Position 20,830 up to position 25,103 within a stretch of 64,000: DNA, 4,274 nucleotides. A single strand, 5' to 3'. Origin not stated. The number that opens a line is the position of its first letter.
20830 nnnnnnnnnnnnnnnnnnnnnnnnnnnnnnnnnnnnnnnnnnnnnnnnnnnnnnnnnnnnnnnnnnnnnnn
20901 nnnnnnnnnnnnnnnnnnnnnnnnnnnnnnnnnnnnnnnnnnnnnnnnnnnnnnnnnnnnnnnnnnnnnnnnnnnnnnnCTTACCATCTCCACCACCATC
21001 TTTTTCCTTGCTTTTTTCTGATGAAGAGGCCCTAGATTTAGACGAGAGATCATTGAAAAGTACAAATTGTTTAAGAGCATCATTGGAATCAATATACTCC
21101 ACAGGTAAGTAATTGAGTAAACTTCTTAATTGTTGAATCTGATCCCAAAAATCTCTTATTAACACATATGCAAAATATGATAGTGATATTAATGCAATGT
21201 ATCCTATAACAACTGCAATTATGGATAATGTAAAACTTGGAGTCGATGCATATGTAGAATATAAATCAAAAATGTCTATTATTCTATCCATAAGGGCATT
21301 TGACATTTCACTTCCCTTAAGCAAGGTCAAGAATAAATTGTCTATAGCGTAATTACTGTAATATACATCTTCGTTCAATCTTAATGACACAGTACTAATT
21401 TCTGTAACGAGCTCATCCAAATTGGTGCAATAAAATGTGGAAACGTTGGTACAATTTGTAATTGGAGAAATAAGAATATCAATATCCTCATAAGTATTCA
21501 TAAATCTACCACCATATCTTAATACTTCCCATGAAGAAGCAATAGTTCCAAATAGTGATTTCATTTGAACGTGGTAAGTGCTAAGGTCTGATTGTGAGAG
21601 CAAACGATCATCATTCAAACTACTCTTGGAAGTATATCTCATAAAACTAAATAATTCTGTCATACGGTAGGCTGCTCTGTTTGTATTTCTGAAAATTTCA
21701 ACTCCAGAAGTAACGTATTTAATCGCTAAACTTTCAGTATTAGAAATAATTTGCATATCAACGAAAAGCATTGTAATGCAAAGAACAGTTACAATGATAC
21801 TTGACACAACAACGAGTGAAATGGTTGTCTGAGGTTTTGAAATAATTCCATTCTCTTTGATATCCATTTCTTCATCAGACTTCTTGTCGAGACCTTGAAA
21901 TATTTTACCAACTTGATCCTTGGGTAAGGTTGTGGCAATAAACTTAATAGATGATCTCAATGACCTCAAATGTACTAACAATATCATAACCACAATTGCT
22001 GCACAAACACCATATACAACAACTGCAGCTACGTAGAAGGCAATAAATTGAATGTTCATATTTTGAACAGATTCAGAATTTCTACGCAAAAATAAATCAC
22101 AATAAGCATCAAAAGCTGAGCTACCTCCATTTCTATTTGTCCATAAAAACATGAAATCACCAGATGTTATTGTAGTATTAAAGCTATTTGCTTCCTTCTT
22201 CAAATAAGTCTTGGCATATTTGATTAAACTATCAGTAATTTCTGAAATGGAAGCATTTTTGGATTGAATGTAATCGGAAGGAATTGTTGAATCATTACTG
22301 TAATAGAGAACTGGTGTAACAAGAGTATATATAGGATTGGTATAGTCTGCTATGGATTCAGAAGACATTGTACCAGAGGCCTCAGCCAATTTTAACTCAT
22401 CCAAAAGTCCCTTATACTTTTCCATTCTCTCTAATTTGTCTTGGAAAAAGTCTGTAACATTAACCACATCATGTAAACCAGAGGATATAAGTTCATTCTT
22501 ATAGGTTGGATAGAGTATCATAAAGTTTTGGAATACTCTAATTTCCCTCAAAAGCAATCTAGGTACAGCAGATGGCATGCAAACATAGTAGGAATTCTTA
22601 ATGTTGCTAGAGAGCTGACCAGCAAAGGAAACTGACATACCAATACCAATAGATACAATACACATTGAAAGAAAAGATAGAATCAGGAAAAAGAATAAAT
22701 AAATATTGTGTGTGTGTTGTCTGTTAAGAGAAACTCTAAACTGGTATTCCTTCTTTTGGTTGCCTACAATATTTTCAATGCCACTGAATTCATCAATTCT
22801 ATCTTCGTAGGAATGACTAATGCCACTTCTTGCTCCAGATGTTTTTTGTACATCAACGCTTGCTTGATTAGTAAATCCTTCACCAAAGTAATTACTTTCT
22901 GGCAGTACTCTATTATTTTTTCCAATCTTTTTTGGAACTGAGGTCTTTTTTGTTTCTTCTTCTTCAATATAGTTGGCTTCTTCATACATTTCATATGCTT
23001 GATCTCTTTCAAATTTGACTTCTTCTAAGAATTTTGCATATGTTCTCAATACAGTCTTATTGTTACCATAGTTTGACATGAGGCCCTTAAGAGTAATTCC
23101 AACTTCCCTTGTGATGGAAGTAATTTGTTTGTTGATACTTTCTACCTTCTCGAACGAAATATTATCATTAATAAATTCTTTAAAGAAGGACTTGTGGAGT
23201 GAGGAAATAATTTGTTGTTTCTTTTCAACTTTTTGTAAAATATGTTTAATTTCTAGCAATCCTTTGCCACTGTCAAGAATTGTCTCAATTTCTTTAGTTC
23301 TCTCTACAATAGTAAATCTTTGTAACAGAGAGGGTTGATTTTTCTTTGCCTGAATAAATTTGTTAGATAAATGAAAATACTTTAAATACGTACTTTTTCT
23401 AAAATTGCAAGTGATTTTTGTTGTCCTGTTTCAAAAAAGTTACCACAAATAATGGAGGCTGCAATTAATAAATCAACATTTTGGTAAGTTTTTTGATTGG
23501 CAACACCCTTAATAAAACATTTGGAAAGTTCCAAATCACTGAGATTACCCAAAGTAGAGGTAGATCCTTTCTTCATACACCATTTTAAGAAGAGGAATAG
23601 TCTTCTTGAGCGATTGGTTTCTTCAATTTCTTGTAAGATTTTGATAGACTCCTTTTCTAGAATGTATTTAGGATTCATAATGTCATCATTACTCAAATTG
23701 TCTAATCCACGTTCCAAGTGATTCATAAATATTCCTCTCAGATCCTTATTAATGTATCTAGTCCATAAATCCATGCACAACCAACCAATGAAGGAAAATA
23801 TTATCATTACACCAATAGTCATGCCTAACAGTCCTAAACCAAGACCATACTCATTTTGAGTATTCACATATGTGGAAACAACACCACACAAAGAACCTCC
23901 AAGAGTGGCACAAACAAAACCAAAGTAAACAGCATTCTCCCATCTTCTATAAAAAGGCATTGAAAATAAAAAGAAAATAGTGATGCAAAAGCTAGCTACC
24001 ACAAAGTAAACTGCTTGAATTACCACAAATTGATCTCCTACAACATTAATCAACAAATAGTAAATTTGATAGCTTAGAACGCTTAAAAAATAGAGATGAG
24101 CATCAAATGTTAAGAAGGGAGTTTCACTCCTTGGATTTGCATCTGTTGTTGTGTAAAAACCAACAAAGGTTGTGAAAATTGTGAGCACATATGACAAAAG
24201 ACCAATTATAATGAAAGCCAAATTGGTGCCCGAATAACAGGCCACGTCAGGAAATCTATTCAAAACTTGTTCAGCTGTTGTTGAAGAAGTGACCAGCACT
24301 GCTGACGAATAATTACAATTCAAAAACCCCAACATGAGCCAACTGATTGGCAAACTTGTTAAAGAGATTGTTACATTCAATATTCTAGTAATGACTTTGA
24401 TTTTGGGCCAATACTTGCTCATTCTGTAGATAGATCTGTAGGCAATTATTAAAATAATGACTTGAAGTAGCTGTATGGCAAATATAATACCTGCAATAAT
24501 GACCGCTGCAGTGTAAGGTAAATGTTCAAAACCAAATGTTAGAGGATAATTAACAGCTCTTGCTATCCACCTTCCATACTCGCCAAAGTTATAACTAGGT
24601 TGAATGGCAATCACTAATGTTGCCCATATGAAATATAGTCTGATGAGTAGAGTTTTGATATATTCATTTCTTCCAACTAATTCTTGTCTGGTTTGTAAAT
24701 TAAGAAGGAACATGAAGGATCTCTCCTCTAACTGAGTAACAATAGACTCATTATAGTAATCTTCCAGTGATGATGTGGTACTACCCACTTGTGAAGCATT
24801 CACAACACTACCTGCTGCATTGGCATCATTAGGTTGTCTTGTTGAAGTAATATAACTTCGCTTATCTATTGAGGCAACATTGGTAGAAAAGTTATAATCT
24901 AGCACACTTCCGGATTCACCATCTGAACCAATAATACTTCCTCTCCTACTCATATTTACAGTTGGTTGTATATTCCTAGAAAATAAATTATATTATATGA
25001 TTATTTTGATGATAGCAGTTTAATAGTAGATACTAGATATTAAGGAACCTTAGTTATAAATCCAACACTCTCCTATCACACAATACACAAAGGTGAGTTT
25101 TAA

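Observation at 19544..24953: Very large multi-domain adenylyl-type class III cyclase: N-terminal polytopic membrane domain, 4 further TM helices, PAS and catalytic domain, across 3 exons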

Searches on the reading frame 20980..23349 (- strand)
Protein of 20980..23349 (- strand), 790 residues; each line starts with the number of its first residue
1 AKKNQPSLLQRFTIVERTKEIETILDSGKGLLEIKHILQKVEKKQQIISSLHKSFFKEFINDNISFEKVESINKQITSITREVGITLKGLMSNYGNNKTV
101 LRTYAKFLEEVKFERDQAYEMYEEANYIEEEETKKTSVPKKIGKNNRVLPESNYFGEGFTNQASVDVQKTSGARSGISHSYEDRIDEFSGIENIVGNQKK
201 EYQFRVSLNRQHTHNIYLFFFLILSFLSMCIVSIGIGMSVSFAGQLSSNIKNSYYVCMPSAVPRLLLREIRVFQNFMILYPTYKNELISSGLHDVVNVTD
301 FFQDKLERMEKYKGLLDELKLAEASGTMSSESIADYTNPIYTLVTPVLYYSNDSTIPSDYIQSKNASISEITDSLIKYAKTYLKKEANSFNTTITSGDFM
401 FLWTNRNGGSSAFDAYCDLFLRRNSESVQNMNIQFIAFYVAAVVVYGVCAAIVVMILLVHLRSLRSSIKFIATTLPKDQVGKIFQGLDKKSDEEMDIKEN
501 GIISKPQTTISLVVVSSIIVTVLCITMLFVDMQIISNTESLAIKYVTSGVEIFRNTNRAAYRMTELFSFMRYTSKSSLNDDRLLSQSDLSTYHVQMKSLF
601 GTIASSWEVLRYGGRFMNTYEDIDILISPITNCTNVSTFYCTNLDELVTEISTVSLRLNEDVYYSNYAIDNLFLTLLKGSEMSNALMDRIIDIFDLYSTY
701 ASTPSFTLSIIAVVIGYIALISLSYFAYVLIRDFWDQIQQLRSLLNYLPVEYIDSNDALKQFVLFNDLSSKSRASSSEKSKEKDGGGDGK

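Call 67: predict_structure(alignment_id=A6)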
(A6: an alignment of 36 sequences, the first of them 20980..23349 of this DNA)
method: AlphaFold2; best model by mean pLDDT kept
length: 790 residues; sequences in the alignment: 36
mean_pLDDT: 81.8   pTM: 0.67
mean pLDDT of the five models: 81.8, 79.8, 79.5, 79.4, 77.3
residues with pLDDT >= 90: 325; 70-90: 331; 50-70: 58; < 50: 76
segments of 3 or more residues with pLDDT < 50: 1-3, 140-191, 770-790
pLDDT, mean of each block of 10 residues (from residue 1): 61 76 61 83 90 91 88 91 90 85 91 88 89 66 44 36 35 36 39 70 86 82 91 92 89 92 93 92 85 74 92 94 89 93 82 58 92 96 91 87 92 94 91 92 92 87 87 88 88 72 79 90 92 89 90 93 92 82 89 93 91 70 79 66 87 92 87 90 90 89 86 93 92 90 89 86 74 40 39
secondary structure, 60 per line:
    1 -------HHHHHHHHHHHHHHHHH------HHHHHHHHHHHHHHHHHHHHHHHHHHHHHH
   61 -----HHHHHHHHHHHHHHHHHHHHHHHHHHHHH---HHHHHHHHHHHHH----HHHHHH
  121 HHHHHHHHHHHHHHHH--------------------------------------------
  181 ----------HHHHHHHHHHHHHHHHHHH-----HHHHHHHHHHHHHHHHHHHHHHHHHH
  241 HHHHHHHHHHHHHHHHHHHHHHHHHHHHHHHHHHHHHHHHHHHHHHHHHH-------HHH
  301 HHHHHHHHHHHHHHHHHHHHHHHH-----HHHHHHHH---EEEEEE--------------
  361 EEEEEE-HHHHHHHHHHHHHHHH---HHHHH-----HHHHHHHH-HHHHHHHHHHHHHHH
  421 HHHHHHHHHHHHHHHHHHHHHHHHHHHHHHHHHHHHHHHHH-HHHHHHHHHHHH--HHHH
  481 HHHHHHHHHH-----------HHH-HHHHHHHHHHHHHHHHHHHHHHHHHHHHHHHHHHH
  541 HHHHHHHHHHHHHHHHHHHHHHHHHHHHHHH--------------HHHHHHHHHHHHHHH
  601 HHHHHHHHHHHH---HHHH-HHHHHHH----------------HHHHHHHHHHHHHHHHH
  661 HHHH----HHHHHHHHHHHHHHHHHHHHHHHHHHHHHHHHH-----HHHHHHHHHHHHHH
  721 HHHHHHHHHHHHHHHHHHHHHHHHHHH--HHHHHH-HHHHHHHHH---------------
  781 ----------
elements in order (helices of 4 or more, strands of 3 or more residues): H8-24 H31-60 H66-94 H98-110 H115-136 H191-209 H215-290 H298-324 H330-337 E341-346 E361-366 H368-383 H387-391 H397-404 H406-461 H463-474 H477-490 H506-571 H586-612 H616-619 H621-627 H644-664 H669-701 H707-747 H750-755 H757-765

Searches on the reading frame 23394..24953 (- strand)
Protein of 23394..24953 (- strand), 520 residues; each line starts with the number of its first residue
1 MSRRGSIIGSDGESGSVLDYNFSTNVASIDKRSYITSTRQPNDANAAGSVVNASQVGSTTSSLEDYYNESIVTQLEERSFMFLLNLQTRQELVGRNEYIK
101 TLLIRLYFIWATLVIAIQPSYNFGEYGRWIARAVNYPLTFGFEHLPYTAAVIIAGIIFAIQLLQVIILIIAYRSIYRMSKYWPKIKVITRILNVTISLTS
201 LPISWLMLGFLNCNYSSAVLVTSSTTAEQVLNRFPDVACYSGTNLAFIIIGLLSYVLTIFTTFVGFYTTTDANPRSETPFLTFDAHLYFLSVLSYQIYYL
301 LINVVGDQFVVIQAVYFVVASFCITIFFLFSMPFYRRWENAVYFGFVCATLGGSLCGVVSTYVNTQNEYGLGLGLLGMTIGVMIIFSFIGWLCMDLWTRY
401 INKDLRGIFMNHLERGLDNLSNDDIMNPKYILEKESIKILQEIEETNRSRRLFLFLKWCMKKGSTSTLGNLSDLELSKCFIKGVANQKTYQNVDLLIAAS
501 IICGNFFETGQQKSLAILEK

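Call 59: predict_structure(alignment_id=A5)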
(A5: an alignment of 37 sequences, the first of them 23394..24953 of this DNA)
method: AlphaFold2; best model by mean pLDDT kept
length: 520 residues; sequences in the alignment: 37
mean_pLDDT: 84.1   pTM: 0.79
mean pLDDT of the five models: 84.1, 83.0, 82.8, 82.4, 81.5
residues with pLDDT >= 90: 341; 70-90: 98; 50-70: 14; < 50: 67
segments of 3 or more residues with pLDDT < 50: 1-66
pLDDT, mean of each block of 10 residues (from residue 1): 37 38 38 38 38 39 51 88 89 92 93 90 90 92 93 96 96 93 94 94 95 89 88 91 94 96 92 89 91 94 89 94 95 94 96 94 91 94 97 96 93 89 76 93 94 93 60 90 86 90 87 86
secondary structure, 60 per line:
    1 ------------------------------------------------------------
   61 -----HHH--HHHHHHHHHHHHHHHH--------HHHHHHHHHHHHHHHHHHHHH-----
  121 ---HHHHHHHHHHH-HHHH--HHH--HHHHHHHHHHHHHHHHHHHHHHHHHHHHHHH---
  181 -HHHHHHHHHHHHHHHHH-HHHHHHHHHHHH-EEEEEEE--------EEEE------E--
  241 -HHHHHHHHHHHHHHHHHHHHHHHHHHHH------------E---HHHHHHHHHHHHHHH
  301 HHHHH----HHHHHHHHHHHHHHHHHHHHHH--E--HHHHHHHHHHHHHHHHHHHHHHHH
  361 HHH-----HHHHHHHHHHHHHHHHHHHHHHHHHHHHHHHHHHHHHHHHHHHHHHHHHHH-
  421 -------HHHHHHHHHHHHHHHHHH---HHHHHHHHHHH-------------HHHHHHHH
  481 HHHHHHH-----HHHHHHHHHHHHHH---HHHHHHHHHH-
elements in order: H71-86 H95-115 H124-134 H136-139 H147-177 H182-198 H200-211 E213-219 E228-231 H242-269 H286-305 H310-331 H337-363 H369-419 H428-445 H449-459 H473-487 H493-506 H510-519

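Call 86: fold_search(model_id=the predicted structure, library=pdb)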
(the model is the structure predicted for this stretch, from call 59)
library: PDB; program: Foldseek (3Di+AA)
matches with E <= 10: 56; with E <= 0.001: 0
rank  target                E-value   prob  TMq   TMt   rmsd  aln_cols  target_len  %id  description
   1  7wtx_K                8.2e-01  0.13  0.14  0.09  21.4       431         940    9  Cryo-EM structure of a human pre-40S ribosomal subunit - State RRP12-B1 (released 2022-10-19)
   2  3a6p_A                1.2e+00  0.07  0.13  0.08  26.6       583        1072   11  Crystal structure of Exportin-5:RanGTP:pre-miRNA complex (released 2009-12-08)
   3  6ob6_B                1.3e+00  0.08  0.12  0.16  23.8       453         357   11  Human equilibrative nucleoside transporter-1, S-(4-nitrobenzyl)-6-thioinosine bound, merohedrally twinned (released 2019-07-03)
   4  9iya_A                2.0e+00  0.09  0.17  0.21  23.7       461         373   10  Cryo-EM structure of GPR55-Fab-Nb-ONO-9710531 complex (released 2025-01-01)
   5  2h7v_D                2.2e+00  0.13  0.13  0.24  17.1       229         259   12  Co-crystal structure of YpkA-Rac1 (released 2006-09-19)
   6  4ci6_B                2.3e+00  0.06  0.12  0.11  23.4       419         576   10  Mechanisms of crippling actin-dependent phagocytosis by YopO (released 2015-01-28)
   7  6ob6_A                2.6e+00  0.06  0.14  0.18  22.2       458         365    9  Human equilibrative nucleoside transporter-1, S-(4-nitrobenzyl)-6-thioinosine bound, merohedrally twinned (released 2019-07-03)
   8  6z4q                  2.7e+00  0.05  0.14  0.15  26.2       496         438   12  Crystal structure of the neurotensin receptor 1 in complex with the small-molecule inverse agonist SR142948A (released 2021-02-10)
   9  5yck                  2.7e+00  0.04  0.13  0.14  21.4       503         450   13  Crystal structure of a MATE family protein derived from Camelina sativa at 2.3 angstrom (released 2017-09-27)
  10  5yqz_R                3.2e+00  0.02  0.09  0.08  31.4       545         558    8  Structure of the glucagon receptor in complex with a glucagon analogue (released 2018-01-17)
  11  9pmw_B                3.3e+00  0.08  0.12  0.19  19.3       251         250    9  Structure of HTTQ23-HAP40 complex bound to macrocycles HHL1, HD4 and HL2 (released 2025-08-20)
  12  6vaa_A                3.3e+00  0.05  0.13  0.08  22.5       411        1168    9  Structure of the Fanconi Anemia ID complex bound to ICL DNA (released 2020-03-18)
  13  4z35                  3.3e+00  0.04  0.13  0.16  25.8       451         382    9  Crystal Structure of Human Lysophosphatidic Acid Receptor 1 in complex with ONO-9910539 (released 2015-06-03)
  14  3vvp_A                3.8e+00  0.04  0.14  0.16  21.8       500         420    9  Crystal structure of MATE in complex with Br-NRF (released 2013-04-03)
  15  6fv8_A                3.8e+00  0.02  0.10  0.11  23.4       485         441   11  Dimer structure of the MATE family multidrug resistance transporter Aq_128 from Aquifex aeolicus in the outward-facing (released 2019-03-20)
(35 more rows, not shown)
